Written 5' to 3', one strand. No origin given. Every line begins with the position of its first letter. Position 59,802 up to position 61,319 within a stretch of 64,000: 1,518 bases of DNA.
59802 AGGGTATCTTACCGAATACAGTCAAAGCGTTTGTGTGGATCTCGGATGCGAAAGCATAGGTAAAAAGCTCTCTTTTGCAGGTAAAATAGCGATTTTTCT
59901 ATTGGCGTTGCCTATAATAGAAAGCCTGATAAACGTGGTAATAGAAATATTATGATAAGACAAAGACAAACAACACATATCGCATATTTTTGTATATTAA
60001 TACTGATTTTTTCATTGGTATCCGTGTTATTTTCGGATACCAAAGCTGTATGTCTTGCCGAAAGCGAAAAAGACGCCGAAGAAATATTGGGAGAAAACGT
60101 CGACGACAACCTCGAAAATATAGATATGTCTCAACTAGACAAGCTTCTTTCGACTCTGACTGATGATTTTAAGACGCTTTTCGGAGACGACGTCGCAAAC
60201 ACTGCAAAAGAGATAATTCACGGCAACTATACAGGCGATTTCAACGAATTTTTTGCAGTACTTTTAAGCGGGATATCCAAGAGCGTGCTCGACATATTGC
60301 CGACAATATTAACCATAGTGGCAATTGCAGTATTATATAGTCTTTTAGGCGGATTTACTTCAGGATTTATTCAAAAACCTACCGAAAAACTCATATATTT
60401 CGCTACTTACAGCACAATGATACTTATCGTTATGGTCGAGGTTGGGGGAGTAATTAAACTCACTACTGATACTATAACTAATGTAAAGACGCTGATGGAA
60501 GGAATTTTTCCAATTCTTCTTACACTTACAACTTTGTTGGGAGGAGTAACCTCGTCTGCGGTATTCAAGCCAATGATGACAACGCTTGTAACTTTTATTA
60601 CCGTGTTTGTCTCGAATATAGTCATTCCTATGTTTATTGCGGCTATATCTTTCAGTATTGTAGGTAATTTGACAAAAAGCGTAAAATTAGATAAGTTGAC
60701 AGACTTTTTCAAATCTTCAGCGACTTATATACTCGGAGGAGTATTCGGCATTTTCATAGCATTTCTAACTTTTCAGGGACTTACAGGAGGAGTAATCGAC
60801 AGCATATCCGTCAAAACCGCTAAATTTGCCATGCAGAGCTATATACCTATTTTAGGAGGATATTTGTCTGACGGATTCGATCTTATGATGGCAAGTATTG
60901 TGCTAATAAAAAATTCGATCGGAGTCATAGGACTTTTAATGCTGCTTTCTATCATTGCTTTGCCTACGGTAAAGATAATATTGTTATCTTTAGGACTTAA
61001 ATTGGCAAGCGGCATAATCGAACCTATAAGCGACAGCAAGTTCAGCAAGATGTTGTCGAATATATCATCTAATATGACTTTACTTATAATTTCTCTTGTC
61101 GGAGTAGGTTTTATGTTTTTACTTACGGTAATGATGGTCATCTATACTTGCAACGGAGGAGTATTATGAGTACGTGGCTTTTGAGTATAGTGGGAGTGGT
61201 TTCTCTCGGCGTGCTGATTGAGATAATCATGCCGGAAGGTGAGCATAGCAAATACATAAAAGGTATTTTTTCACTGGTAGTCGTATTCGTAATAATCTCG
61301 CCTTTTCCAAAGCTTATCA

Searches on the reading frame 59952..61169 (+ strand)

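Call 63: search_protein_families(library=pfam, proteins=[window:59952-61169:+], max_evalue=0.00001)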
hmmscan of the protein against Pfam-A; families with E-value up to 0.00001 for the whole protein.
window:59952-61169:+ (405 aa): 1 family
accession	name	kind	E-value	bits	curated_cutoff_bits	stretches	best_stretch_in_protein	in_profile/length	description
PF09546.15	Spore_III_AE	-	8.8e-70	235.9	27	1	82-398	4-319/321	Stage III sporulation protein AE (spore_III_AE)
